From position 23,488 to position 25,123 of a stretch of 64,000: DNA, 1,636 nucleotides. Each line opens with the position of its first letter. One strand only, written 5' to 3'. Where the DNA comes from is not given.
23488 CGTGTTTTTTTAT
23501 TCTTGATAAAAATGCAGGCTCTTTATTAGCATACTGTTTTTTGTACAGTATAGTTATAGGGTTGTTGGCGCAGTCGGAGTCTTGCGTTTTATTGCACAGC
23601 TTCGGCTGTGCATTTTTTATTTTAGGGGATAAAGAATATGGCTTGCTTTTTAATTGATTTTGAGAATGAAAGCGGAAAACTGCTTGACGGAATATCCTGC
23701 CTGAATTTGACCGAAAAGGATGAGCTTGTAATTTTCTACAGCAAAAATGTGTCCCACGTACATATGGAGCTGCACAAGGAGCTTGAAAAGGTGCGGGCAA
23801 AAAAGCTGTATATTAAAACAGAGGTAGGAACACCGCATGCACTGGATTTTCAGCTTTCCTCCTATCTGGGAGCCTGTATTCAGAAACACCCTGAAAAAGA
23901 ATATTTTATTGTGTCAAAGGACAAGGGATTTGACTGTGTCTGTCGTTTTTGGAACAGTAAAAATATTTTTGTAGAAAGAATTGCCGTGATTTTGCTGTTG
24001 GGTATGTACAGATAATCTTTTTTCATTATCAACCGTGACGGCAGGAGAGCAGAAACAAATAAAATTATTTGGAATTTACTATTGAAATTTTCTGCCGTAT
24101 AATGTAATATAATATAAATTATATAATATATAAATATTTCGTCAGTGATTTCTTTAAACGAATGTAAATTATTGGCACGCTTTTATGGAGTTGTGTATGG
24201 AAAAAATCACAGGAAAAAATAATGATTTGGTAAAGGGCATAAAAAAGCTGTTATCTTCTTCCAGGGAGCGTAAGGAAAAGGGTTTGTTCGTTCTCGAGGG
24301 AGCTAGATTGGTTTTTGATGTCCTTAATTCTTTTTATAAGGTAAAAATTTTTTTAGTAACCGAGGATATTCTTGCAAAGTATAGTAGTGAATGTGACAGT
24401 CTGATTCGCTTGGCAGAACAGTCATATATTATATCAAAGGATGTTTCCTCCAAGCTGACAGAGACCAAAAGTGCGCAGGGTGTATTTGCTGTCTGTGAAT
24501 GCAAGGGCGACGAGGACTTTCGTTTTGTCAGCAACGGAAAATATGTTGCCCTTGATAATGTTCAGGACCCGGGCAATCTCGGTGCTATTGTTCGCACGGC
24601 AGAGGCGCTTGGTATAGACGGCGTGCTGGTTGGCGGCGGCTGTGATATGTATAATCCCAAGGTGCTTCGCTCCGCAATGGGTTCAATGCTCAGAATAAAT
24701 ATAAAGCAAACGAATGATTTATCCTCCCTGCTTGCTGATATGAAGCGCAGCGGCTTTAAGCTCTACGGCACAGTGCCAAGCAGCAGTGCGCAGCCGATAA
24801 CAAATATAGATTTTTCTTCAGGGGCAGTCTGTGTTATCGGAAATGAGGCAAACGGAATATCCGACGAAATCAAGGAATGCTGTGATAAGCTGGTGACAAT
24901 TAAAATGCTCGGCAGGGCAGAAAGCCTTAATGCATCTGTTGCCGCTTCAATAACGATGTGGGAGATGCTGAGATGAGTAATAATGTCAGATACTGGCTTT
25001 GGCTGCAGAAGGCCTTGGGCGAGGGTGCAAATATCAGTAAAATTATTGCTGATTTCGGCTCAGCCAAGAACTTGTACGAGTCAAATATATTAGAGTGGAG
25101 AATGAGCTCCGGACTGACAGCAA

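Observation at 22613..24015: Four autonomous promoter / structured-RNA / terminator modules in tandem, feeding a promoter-less NYN/PIN-like RNase gene (type III TA-like layout at a new scale)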

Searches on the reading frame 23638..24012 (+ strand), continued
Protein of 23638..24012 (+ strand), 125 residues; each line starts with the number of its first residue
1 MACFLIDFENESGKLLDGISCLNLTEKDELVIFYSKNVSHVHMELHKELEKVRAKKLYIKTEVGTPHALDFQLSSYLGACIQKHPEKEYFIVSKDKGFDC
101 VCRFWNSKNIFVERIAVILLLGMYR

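Call 41: search_solved_structures(query=A3, max_evalue=10, show_alignments=2)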
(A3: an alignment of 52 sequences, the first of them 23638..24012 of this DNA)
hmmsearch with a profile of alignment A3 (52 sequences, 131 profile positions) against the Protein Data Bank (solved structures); distinct sequences matched with E-value up to 10: 2.
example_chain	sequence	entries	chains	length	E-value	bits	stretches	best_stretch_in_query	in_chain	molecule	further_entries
9jht_A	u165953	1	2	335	0.14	15.4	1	42-83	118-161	JukB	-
5tr8_H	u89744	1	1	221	1.5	12.2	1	60-108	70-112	441D6 Fab Heavy chain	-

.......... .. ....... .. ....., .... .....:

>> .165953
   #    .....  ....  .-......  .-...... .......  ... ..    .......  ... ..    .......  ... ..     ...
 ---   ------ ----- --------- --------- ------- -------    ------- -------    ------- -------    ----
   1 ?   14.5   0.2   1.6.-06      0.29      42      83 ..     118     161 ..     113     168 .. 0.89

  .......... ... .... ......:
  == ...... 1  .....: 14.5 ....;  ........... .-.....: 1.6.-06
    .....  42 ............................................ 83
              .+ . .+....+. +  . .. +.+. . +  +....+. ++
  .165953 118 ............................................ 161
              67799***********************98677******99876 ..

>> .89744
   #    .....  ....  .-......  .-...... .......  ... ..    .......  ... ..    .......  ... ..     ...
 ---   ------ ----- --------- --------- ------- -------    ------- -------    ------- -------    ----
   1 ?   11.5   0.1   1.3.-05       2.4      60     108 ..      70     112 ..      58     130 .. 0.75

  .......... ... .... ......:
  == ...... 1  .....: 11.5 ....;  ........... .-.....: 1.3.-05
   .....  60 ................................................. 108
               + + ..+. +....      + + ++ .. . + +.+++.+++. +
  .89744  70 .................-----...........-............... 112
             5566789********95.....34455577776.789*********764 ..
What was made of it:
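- Tried and rejected: A PDB sequence profile search gave no relative (call 41).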

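Call 44: find_related_loci(query=A3, collection=viral_contigs, flank=4000)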
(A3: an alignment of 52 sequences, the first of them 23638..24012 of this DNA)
Query A3 (125 aa) in viral_contigs; peptide patterns used: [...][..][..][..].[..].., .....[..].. (x = any residue, [..] = any of these).
94 stretches matched a pattern; 33 encode a relative of the query (tblastn E <= 1e-3); 33 distinct loci.
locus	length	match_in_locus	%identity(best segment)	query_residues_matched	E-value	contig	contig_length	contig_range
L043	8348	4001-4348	35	1-117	1e-18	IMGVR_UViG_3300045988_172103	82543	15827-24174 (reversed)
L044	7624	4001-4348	35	1-117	2e-18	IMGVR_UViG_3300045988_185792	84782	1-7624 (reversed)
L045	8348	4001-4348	35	1-117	2e-18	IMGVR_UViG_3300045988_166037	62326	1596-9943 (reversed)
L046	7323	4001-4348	35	1-117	2e-18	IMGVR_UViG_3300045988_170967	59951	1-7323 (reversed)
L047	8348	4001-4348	35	1-117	3e-18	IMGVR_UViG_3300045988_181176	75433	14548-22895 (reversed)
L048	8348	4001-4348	35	1-117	3e-18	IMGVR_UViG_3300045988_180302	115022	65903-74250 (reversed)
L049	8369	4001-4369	34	1-124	4e-18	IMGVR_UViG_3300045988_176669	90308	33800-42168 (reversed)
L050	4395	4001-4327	35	1-110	4e-17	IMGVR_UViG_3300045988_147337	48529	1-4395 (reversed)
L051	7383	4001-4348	35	1-117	1e-18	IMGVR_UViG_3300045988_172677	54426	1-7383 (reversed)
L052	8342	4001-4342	38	1-115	5e-15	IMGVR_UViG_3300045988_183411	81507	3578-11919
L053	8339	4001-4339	37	1-114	3e-14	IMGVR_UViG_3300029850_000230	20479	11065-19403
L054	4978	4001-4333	34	3-117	3e-14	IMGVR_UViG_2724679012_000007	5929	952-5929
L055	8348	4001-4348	35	1-117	3e-18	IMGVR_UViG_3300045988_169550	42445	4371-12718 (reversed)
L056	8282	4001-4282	40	3-98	6e-13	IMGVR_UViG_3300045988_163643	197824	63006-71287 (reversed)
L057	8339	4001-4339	37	1-114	3e-14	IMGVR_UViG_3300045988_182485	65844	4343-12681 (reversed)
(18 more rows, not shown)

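Call 49: predict_structure(alignment_id=A3)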
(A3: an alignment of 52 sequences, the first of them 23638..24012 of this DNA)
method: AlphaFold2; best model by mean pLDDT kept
length: 125 residues; sequences in the alignment: 52
mean_pLDDT: 88.4   pTM: 0.83
mean pLDDT of the five models: 88.4, 87.4, 87.1, 87.0, 85.3
residues with pLDDT >= 90: 79; 70-90: 34; 50-70: 10; < 50: 2
segments of 3 or more residues with pLDDT < 50: none
pLDDT, mean of each block of 10 residues (from residue 1): 91 76 92 88 88 95 86 97 97 93 98 80 49
secondary structure, 60 per line:
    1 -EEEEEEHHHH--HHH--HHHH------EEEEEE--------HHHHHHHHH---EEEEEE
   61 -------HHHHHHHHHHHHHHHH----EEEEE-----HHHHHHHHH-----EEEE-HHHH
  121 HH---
elements in order: E2-7 H8-11 H19-22 E29-34 H43-51 E55-60 H68-83 E88-92 H98-106 E112-115 H117-122
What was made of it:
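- On PIN-like superfamily (Pfam PIN7; NYN/LabA-like): The AF2 model has pLDDT 88 (call 49).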

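Call 52: fold_search(model_id=the predicted structure, library=pdb)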
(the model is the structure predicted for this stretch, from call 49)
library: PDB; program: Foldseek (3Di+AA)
matches with E <= 10: 1508; with E <= 0.001: 0
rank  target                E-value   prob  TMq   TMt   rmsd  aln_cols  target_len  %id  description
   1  8rdd                  2.7e-03  0.98  0.45  0.37   6.9       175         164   15  Crystal structure of Saccharomyces cerevisiae Nmd4 protein involved in nonsense mediated mRNA decay (released 2024-08-14)
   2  1kh1_D                5.7e-03  0.97  0.46  0.20   6.5       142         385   12  Crystal Structure of Thermus thermophilus HB8 Argininosuccinate Synthetase (released 2002-04-03)
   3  8gi0_A                6.5e-03  0.93  0.40  0.21   6.7       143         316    9  Structure of Trypanosoma docking complex (released 2024-03-27)
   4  9fef_B                6.9e-03  0.96  0.44  0.22   6.8       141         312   10  Cryo-EM structure of Trypanosoma cruzi (MDH)4-PEX5 complex (released 2024-05-29)
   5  3lyu_B                7.4e-03  0.96  0.48  0.46   4.6       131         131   14  Crystal Structure of the C-terminal domain (residues 83-215) of PF1911 hydrogenase from Pyrococcus furiosus, Northeast (released 2010-03-23)
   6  6i9v_B                7.4e-03  0.96  0.39  0.23   5.2        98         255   12  Crystal structure of the halohydrin dehalogenase HheG T123G mutant (released 2019-08-21)
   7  1kh1_B                7.4e-03  0.96  0.45  0.20   6.5       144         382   11  Crystal Structure of Thermus thermophilus HB8 Argininosuccinate Synthetase (released 2002-04-03)
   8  1kp3                  9.6e-03  0.93  0.47  0.18   6.7       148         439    9  Crystal Structure of E. coli Argininosuccinate Synthetase in Complex with ATP and Citrulline (released 2002-04-17)
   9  6xh5_A                9.6e-03  0.30  0.23  0.13   9.9       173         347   11  Hierarchical design of multi-scale protein complexes by combinatorial assembly of oligomeric helical bundle and repeat (released 2021-06-02)
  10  5vt6_C                1.0e-02  0.90  0.40  0.25   7.0       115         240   13  Crystal structure of Acetoacetyl-CoA Reductase from Burkholderia pseudomallei 1710b complexed with NADP (released 2017-05-24)
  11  8t64_D                1.1e-02  0.93  0.43  0.40   5.6       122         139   11  Apo Cam1(42-206) (released 2024-01-10)
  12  1a5b_A                1.2e-02  0.38  0.25  0.15  10.1       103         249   13  CRYO-CRYSTALLOGRAPHY OF A TRUE SUBSTRATE, INDOLE-3-GLYCEROL PHOSPHATE, BOUND TO A MUTANT (ALPHA D60N) TRYPTOPHAN SYNTH (released 1998-05-27)
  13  9fef_C                1.3e-02  0.89  0.38  0.20   5.7       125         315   10  Cryo-EM structure of Trypanosoma cruzi (MDH)4-PEX5 complex (released 2024-05-29)
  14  8jfa_C                1.5e-02  0.87  0.44  0.28   7.4       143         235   15  Crystal structure of 3-oxoacyl-ACP reductase FabG in complex with NADPH from Helicobacter pylori (released 2023-11-15)
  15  7a20_C                1.5e-02  0.69  0.30  0.17   9.8        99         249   11  Azobenzene-Based Inhibitors for Tryptophan Synthase (released 2020-11-04)
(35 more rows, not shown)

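Call 54: search_protein_families(library=phrogs, proteins=[window:23638-24012:+, P0093, L007:5262-5966:+], max_evalue=0.01)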
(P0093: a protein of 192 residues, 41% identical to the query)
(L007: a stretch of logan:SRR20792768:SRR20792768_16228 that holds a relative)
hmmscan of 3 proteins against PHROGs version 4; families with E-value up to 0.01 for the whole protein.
window:23638-24012:+ (125 aa): 0 families

P0093 (192 aa): 0 families

L007:5262-5966:+ (235 aa): 2 families
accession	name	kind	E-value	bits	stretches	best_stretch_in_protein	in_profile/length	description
phrog_34389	-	unknown function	0.00062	20.8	1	65-118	58-113/115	-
phrog_34730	-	unknown function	0.0011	20.3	1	16-59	38-79/108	-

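Call 55: search_protein_families(library=ncbifam, proteins=[window:23638-24012:+, P0093, L007:5262-5966:+], max_evalue=0.01)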
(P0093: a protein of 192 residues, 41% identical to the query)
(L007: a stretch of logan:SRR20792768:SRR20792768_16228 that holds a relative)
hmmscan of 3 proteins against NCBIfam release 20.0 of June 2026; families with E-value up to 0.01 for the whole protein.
window:23638-24012:+ (125 aa): 0 families

P0093 (192 aa): 1 family
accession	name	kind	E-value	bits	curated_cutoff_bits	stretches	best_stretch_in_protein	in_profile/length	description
NF008047.0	PRK10780.1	equivalog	0.00077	19.5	237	1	137-179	21-61/165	molecular chaperone Skp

L007:5262-5966:+ (235 aa): 0 families

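Call 56: search_protein_families(library=padloc, proteins=[window:23638-24012:+, P0093, L007:5262-5966:+], max_evalue=1)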
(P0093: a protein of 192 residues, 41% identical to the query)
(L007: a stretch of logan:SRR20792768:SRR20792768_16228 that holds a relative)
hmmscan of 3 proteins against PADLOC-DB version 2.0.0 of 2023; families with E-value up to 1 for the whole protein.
window:23638-24012:+ (125 aa): 0 families

P0093 (192 aa): 0 families

L007:5262-5966:+ (235 aa): 1 family
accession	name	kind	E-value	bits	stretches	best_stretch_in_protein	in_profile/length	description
PDLC02062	Cas1_II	-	0.004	14.5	1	2-64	112-172/317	-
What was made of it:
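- On Type III toxin-antitoxin (toxIN/cptIN/tenpIN): There is no PADLOC hit at E <= 1 (call 56).
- PIN7 is not a ToxN, CptN or TenpN protein and has no PADLOC hit (call 56).
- Tried and rejected: PADLOC, PHROGs and NCBIfam gave no hit (calls 54-56).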

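Call 82: find_encoding_contigs(protein=P0071, flank=2500, max_places=2)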
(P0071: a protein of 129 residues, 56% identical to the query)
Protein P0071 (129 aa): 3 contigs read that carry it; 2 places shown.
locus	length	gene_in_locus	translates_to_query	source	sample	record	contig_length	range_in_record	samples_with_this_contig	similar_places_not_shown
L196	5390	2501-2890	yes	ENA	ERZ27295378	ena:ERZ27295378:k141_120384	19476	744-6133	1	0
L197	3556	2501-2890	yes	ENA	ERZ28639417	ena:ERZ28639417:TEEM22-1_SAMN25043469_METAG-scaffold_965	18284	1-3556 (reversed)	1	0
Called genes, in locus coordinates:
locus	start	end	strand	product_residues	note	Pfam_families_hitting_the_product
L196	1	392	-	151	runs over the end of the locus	PF13162:DUF3997 (weak)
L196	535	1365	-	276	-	-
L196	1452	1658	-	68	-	PF13443:HTH_26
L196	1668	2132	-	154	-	PF11188:DUF2975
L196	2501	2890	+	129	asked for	PF18475:PIN7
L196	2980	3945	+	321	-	PF01207:Dus, PF01180:DHO_dh (faint)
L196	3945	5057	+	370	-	PF01979:Amidohydro_1, PF07969:Amidohydro_3 (faint)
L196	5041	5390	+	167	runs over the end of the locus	PF00588:SpoU_methylase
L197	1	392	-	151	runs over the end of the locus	PF13162:DUF3997 (weak)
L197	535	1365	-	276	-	-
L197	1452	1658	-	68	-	PF13443:HTH_26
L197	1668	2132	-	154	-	PF11188:DUF2975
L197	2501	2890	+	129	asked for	PF18475:PIN7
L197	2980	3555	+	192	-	?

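Call 83: find_encoding_contigs(protein=P0063, flank=2500, max_places=2)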
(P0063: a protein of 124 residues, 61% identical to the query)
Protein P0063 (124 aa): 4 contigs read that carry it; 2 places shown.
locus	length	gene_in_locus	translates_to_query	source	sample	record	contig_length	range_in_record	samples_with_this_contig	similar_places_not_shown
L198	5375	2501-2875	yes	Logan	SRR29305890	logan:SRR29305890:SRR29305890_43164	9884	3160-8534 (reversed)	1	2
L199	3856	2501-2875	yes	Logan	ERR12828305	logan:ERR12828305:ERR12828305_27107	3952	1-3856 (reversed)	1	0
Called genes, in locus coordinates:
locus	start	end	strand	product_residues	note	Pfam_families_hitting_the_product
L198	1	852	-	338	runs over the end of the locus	PF00217:ATP-gua_Ptrans, PF27454:McsB_C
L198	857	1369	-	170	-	PF02151:UVR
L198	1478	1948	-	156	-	PF05848:CtsR, PF17727:CtsR_C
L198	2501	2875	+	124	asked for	PF18475:PIN7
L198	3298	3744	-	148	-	PF12158:DUF3592 (weak)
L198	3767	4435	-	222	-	PF00106:adh_short, PF01370:Epimerase, PF08659:KR (faint), PF13561:adh_short_C2, PF23441:SDR (weak)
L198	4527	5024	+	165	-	-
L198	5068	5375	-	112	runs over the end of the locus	PF06486:DUF1093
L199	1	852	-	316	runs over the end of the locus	?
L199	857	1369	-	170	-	PF02151:UVR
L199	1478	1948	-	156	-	PF05848:CtsR, PF17727:CtsR_C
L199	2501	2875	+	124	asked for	PF18475:PIN7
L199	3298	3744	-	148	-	PF12158:DUF3592 (weak)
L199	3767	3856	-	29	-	?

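Call 84: find_encoding_contigs(protein=P0028, flank=2500, max_places=2)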
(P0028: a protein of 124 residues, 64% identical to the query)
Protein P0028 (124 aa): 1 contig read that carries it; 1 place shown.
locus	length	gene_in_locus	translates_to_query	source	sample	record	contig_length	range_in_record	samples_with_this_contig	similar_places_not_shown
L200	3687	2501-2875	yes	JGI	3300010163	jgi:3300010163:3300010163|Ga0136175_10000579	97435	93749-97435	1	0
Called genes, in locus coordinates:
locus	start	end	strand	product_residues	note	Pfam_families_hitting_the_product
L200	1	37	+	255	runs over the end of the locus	PF00121:TIM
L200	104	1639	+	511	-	PF01676:Metalloenzyme, PF06415:iPGM_N, PF01663:Phosphodiest (weak)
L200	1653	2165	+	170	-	-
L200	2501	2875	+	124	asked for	PF18475:PIN7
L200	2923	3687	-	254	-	?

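Call 93: fold_search(model_id=the predicted structure, library=viral)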
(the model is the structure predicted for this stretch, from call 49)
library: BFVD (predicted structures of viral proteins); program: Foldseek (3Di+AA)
matches with E <= 10: 1111; with E <= 0.001: 4
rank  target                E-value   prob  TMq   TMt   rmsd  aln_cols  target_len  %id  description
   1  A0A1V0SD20            2.9e-05  1.00  0.58  0.37   4.3       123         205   24  Double-stranded RNA binding motif-containing protein [Indivirus ILV1]
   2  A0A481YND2            1.7e-04  1.00  0.67  0.42   3.1       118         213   15  Double-stranded RNA binding motif-containing protein [Pithovirus LCDPAC01]
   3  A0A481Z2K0            5.0e-04  1.00  0.61  0.32   4.5       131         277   19  Uncharacterized protein [Pithovirus LCPAC101]
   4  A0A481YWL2            9.6e-04  1.00  0.62  0.31   4.1       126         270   15  Uncharacterized protein [Marseillevirus LCMAC201]
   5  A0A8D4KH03            1.0e-03  0.98  0.43  0.27   6.2       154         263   11  (no name in the UniProt tables at hand)
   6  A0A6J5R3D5            1.3e-03  1.00  0.51  0.44   5.3       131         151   16  HAD_like domain containing protein [uncultured Caudovirales phage]
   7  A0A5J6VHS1            1.5e-03  1.00  0.66  0.38   4.2       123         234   13  NYN domain protein [Megaviridae environmental sample]
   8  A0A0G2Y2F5            1.5e-03  0.99  0.47  0.25   6.7       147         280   15  DRBM domain-containing protein [Acanthamoeba polyphaga mimivirus Kroon]
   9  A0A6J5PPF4            3.8e-03  0.99  0.54  0.47   4.9       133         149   15  Uncharacterized protein [uncultured Caudovirales phage]
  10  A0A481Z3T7            5.3e-03  1.00  0.64  0.38   3.6       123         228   12  Double-stranded RNA binding motif-containing protein (Fragment) [Pithovirus LCPAC103]
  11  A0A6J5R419            5.7e-03  0.99  0.50  0.16   5.2       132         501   11  Prohead protease [uncultured Caudovirales phage]
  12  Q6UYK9                6.1e-03  0.87  0.41  0.41   6.8       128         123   12  Uncharacterized protein [Burkholderia phage BcepNazgul]
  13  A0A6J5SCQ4            7.4e-03  0.95  0.46  0.10   5.6       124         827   14  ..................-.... domain-containing protein [uncultured Caudovirales phage]
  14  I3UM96                7.4e-03  0.93  0.45  0.21   5.6       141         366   12  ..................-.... protein [Colwellia phage 9A]
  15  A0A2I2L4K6            7.9e-03  1.00  0.66  0.35   5.2       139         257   16  Uncharacterized protein [Orpheovirus IHUMI-LCC2]
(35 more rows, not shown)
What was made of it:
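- On PIN-like superfamily (Pfam PIN7; NYN/LabA-like): BFVD hits include NYN, LabA-like and NYN-plus-dsRBD proteins, at E from 2.9e-5 to 2e-2 and TM 0.58-0.67 (call 93).
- Closest known: PIN7. Same: Its predicted fold matches viral NYN and LabA-like models at TM 0.58-0.67 (call 93).
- The closest structural neighbours are NYN domains fused to double-stranded-RNA-binding motifs (call 93), and the leader is a long dsRNA rod.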

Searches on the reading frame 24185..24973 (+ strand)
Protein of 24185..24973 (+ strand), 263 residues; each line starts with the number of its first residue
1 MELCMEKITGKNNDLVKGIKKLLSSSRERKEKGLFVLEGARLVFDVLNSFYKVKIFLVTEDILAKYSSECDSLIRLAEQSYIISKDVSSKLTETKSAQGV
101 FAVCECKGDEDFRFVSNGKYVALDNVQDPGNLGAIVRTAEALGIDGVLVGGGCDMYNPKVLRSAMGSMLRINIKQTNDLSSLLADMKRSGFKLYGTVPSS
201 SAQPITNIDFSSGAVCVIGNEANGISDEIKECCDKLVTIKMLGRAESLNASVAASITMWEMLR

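Call 9: search_protein_families(library=pfam, proteins=[window:24185-24973:+], max_evalue=1)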
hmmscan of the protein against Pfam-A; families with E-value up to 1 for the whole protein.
window:24185-24973:+ (263 aa): 4 families
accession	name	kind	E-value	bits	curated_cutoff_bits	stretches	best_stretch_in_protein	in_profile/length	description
PF00588.24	SpoU_methylase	-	3.2e-40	137.9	29.7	1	120-258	3-141/142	SpoU rRNA Methylase family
PF22435.1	MRM3-like_sub_bind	-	1.1e-13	51.8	27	1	13-102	1-84/84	MRM3-like substrate binding domain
PF08032.17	SpoU_sub_bind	-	0.001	19.8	22.8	1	37-105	2-71/76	RNA 2'-O ribose methyltransferase substrate binding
PF17031.10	DUF5101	-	0.14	12.7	27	1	2-32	51-81/99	Domain of unknown function (DUF5101)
